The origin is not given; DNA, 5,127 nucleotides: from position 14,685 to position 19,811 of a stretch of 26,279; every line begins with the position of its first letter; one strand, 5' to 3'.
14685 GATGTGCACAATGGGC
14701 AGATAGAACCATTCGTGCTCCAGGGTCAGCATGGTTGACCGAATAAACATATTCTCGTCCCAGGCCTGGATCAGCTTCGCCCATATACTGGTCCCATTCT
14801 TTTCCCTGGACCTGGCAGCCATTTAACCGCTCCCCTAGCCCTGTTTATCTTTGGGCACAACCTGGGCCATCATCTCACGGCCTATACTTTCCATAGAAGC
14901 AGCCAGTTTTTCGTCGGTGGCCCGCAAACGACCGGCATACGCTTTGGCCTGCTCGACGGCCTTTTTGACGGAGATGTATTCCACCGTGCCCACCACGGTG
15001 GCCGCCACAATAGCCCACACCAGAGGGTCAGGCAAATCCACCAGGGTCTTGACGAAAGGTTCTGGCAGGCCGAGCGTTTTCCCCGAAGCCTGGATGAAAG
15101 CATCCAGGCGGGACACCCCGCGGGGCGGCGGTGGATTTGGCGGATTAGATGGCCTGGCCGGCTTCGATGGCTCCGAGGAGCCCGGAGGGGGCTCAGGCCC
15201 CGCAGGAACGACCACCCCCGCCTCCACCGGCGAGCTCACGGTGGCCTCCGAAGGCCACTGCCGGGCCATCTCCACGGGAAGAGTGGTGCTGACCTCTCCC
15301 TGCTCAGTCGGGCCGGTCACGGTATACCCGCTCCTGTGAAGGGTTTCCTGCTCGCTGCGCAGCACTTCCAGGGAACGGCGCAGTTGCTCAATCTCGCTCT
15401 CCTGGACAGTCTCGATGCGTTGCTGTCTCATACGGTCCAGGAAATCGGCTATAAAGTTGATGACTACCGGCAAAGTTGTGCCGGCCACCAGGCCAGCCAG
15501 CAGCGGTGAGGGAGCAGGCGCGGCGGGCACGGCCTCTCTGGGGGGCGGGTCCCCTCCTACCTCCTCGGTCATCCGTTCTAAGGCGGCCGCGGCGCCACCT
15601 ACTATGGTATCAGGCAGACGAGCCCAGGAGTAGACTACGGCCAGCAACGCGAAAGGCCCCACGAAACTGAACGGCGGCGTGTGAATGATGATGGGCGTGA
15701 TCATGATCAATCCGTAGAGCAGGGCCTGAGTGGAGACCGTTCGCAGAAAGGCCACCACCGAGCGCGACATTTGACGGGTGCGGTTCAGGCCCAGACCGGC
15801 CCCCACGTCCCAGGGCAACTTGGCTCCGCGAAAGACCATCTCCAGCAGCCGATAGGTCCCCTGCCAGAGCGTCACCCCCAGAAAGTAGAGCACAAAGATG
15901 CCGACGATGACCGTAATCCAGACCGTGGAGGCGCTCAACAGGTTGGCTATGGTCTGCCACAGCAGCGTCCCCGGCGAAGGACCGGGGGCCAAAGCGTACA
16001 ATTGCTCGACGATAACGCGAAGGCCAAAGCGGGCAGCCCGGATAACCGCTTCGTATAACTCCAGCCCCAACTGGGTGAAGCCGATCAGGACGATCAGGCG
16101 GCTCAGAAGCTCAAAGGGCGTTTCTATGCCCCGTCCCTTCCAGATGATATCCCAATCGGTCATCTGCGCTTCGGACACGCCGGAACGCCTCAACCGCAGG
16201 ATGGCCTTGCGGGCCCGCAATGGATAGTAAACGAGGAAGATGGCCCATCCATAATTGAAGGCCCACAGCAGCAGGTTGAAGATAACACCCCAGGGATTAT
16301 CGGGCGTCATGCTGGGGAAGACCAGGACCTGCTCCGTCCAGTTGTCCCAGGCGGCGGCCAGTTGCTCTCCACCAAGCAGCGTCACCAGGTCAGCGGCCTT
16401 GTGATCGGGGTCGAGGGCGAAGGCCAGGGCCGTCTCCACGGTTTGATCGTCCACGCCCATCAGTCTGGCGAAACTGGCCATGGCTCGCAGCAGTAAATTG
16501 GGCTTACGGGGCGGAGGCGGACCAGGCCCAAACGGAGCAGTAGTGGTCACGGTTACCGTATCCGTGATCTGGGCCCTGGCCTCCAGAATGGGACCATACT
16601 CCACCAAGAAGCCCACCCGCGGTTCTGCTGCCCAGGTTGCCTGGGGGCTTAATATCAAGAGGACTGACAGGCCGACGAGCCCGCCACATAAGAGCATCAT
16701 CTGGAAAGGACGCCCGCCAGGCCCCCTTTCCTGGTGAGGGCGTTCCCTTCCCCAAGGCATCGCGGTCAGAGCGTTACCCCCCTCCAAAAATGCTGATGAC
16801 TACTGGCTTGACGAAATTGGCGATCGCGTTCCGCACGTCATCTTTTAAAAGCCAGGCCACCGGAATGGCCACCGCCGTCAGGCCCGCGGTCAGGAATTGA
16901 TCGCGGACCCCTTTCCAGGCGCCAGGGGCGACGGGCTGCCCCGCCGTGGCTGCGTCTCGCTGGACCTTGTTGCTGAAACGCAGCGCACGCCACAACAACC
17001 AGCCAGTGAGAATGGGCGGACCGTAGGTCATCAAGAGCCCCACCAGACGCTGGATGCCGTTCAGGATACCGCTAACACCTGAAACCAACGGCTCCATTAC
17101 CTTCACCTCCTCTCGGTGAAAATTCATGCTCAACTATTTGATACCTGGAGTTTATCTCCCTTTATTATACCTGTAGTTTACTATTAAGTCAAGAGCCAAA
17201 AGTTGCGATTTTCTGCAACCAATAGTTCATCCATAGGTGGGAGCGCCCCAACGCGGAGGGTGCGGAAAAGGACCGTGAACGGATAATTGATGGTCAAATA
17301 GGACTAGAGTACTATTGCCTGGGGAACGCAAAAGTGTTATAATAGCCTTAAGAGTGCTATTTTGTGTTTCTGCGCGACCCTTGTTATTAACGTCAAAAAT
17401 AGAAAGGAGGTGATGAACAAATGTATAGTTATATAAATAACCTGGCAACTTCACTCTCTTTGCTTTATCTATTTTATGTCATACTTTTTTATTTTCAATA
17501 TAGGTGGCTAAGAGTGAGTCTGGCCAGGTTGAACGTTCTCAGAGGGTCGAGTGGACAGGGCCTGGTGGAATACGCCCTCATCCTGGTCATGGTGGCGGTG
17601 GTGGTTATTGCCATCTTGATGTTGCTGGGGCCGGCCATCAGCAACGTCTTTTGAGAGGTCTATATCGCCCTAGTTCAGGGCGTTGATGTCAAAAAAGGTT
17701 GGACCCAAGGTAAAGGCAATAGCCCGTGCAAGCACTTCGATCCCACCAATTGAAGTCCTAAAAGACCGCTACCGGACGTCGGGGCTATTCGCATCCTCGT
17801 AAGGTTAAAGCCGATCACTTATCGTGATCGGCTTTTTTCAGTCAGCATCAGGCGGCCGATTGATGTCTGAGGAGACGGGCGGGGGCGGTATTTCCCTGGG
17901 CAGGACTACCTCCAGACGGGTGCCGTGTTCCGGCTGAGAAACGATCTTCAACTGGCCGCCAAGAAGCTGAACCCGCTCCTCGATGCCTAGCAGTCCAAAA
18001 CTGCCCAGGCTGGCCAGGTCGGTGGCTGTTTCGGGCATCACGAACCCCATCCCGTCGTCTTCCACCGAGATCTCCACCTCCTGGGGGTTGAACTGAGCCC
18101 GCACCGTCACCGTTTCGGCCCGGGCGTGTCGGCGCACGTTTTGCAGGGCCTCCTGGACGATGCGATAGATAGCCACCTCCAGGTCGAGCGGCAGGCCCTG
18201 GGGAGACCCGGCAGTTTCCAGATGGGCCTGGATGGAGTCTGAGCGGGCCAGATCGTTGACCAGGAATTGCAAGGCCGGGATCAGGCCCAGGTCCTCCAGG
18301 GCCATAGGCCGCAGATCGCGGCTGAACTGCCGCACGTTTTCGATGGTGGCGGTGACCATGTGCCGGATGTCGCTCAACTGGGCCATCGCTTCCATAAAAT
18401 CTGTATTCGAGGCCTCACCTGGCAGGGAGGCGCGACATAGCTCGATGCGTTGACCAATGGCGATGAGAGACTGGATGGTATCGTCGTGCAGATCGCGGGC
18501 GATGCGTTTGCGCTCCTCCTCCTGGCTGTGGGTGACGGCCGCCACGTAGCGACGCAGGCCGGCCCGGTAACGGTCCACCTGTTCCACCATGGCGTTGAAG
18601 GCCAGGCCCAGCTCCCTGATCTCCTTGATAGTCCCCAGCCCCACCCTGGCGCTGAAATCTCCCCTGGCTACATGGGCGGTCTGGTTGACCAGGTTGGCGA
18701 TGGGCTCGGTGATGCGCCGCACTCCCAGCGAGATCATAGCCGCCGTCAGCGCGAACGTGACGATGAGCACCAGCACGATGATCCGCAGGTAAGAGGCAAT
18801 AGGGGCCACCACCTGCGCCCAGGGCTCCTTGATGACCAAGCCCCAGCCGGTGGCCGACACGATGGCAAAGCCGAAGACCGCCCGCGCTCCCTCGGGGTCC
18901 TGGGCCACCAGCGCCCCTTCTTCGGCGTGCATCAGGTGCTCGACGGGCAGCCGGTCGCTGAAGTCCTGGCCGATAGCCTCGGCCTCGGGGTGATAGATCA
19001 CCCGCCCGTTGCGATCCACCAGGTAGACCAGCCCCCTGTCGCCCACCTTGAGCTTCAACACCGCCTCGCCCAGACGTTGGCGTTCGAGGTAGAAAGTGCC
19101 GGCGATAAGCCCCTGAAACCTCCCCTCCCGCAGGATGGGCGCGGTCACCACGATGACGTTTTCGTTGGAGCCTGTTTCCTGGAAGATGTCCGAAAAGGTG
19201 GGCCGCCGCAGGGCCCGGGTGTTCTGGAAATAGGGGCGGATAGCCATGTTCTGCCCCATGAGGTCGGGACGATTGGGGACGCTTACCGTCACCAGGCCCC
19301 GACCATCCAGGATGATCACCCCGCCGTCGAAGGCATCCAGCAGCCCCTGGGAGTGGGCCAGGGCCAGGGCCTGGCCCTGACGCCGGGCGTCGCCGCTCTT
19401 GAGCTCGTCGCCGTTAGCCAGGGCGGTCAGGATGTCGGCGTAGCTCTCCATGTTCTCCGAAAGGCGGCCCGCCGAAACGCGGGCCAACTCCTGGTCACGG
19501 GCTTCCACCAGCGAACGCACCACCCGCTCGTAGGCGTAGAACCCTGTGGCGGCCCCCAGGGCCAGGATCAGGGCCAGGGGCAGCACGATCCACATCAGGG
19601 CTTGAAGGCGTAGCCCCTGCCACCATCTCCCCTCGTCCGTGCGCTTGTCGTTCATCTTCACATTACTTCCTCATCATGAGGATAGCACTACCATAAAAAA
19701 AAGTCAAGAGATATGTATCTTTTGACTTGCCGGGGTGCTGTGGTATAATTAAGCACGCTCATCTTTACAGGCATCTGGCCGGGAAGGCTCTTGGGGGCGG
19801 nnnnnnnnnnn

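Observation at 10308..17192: Candidate undescribed envelope machine: consensus-promoter operon of FtsK/HerA/VirB4-type ATPase, SPFH scaffold and three integral membrane proteins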

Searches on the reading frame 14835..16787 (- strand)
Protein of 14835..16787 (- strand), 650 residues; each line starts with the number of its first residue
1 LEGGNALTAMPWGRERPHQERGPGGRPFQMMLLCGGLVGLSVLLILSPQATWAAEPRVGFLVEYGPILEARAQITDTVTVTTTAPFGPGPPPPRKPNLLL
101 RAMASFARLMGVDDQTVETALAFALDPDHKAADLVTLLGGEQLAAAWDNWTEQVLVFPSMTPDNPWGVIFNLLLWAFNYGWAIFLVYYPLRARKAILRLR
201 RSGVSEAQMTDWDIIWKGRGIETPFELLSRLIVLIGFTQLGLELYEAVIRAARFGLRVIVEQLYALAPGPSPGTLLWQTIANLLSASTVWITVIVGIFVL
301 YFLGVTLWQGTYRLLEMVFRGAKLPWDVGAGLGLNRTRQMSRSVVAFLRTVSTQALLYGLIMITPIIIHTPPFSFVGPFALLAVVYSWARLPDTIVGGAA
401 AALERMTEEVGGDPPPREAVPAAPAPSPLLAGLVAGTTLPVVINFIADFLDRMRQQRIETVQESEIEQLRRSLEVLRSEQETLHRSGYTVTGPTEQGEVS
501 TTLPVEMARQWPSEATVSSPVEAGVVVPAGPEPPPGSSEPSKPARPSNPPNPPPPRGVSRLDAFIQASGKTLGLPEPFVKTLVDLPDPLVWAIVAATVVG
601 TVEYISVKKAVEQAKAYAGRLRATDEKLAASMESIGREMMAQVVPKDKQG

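Call 4: search_protein_families(library=pfam, proteins=[window:14835-16787:-], max_evalue=0.1)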
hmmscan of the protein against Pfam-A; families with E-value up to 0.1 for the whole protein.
window:14835-16787:- (650 aa): 0 families

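Call 5: search_protein_families(library=padloc, proteins=[window:14835-16787:-], max_evalue=0.1)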
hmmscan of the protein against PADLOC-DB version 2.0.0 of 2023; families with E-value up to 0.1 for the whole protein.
window:14835-16787:- (650 aa): 0 families

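Call 6: search_protein_families(library=ncbifam, proteins=[window:14835-16787:-], max_evalue=0.1)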
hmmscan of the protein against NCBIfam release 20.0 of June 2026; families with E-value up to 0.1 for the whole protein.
window:14835-16787:- (650 aa): 0 families

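Call 15: search_protein_families(library=phrogs, proteins=[window:14835-16787:-], max_evalue=0.1)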
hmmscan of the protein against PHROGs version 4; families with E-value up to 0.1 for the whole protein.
window:14835-16787:- (650 aa): 0 families

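Call 20: find_homologous_proteins(query=window:14835-16787:-, max_evalue=1)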
Query window:14835-16787:- (650 aa): 2 proteins with E <= 1 among 8000 candidates.
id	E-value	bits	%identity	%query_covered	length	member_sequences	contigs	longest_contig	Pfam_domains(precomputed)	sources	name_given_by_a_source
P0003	0.0e+0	1303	100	91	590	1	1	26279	-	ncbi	-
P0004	0.0e+0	1189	84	98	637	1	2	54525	-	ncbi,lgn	-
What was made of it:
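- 14835..16787 (-): Gene B: ~620-650-aa polytopic membrane protein with an N-terminal signal peptide or TM, about 7 TM segments, a coiled-coil-like stretch, a Pro-rich stretch and a C-terminal TM. Candidate channel, VirB6 analogue by position only. Only self and the sister protein were found among 5.8 billion proteins (call 20).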

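Call 94: predict_structure(alignment_id=A4)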
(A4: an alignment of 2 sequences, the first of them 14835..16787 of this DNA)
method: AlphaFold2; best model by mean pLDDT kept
length: 650 residues; sequences in the alignment: 2
mean_pLDDT: 34.5   pTM: 0.20
mean pLDDT of the five models: 34.5, 33.4, 32.2, 32.1, 30.5
residues with pLDDT >= 90: 0; 70-90: 0; 50-70: 20; < 50: 630
segments of 3 or more residues with pLDDT < 50: 1-625
pLDDT, mean of each block of 10 residues (from residue 1): 31 30 29 30 30 27 31 28 32 33 34 37 36 32 33 28 32 35 34 36 36 33 33 34 36 35 38 37 32 36 37 34 31 32 34 36 34 33 34 30 32 31 28 31 34 37 39 38 38 36 38 39 33 37 35 34 36 35 35 30 30 35 49 58 50
secondary structure, 60 per line:
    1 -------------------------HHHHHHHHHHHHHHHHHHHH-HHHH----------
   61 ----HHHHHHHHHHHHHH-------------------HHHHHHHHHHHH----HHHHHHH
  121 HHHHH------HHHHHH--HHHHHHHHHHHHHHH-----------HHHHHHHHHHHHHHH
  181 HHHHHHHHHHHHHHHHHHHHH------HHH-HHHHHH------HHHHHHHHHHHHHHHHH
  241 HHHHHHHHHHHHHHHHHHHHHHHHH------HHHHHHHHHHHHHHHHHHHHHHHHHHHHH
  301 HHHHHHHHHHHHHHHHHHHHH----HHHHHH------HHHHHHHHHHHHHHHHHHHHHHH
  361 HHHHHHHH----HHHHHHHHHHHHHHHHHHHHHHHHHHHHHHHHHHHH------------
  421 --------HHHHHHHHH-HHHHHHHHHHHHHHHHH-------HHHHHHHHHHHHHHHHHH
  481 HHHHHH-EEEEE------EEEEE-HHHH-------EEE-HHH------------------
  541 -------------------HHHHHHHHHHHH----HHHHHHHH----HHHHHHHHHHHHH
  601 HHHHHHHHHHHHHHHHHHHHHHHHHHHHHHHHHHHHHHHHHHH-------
elements in order: H26-45 H47-50 H65-78 H98-109 H114-125 H132-137 H140-154 H166-201 H212-217 H224-265 H272-321 H326-331 H338-368 H373-408 H429-437 H439-455 H463-486 E488-492 E499-503 H505-508 E516-518 H560-571 H576-583 H588-643
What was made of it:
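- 14835..16787 (-): The AF2 model is unusable (pLDDT 34.5, call 94).
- Tried and rejected: AF2 of B from two sequences gave pLDDT 34.5 and was not used for fold search (call 94).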

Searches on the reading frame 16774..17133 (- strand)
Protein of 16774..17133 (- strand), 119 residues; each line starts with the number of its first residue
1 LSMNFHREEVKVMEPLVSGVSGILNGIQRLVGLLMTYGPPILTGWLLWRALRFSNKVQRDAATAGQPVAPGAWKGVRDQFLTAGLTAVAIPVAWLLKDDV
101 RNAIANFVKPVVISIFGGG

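Call 4: search_protein_families(library=pfam, proteins=[window:16774-17133:-], max_evalue=0.1)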
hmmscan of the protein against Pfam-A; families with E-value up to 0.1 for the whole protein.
window:16774-17133:- (119 aa): 1 family
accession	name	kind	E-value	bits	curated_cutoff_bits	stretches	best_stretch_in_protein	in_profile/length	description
PF02939.21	UcrQ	-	0.094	13.1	25.2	0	21-51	32-62/78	UcrQ family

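Call 5: search_protein_families(library=padloc, proteins=[window:16774-17133:-], max_evalue=0.1)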
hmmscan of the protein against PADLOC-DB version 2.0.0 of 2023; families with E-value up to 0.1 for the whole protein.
window:16774-17133:- (119 aa): 0 families

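Call 6: search_protein_families(library=ncbifam, proteins=[window:16774-17133:-], max_evalue=0.1)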
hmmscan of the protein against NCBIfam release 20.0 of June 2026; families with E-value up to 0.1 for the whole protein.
window:16774-17133:- (119 aa): 0 families

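Call 15: search_protein_families(library=phrogs, proteins=[window:16774-17133:-], max_evalue=0.1)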
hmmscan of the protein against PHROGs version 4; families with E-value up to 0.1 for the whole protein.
window:16774-17133:- (119 aa): 0 families

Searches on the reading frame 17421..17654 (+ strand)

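Call 102: search_protein_families(library=pfam, proteins=[window:17421-17654:+], max_evalue=0.1)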
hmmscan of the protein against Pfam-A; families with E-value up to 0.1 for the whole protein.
window:17421-17654:+ (77 aa): 1 family
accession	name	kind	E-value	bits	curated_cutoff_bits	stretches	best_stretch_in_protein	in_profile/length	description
PF04964.19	Flp_Fap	-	4.3e-05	23.6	32.2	1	49-77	11-39/46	Flp/Fap pilin component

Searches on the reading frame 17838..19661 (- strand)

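Call 7: search_protein_families(library=pfam, proteins=[window:17838-19661:-], max_evalue=0.01)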
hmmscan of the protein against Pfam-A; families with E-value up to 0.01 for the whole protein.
window:17838-19661:- (607 aa): 8 families
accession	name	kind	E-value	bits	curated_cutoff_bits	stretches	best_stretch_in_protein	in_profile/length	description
PF02743.24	dCache_1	-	5e-20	72.5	45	1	57-277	12-239/240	Cache domain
PF07730.19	HisKA_3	-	2.4e-13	50.8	24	1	383-455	1-68/68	Histidine kinase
PF02518.31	HATPase_c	-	2.4e-12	47.7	26.4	1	495-590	3-110/111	Histidine kinase-, DNA gyrase B-, and HSP90-like ATPase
PF00672.30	HAMP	-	4.6e-11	43.3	25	1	314-362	3-51/53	HAMP domain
PF13581.12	HATPase_c_2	-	1.1e-05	25.9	27.4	1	473-547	7-85/127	Histidine kinase-like ATPase domain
PF17203.10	sCache_3_2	-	0.0017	18.8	28.4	0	199-239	45-83/140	Single cache domain 3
PF17201.10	Cache_3-Cache_2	-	0.0019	18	27.7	1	195-278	189-283/299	Cache 3/Cache 2 fusion domain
PF13589.12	HATPase_c_3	-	0.0031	18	25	1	502-540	7-45/137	Histidine kinase-, DNA gyrase B-, and HSP90-like ATPase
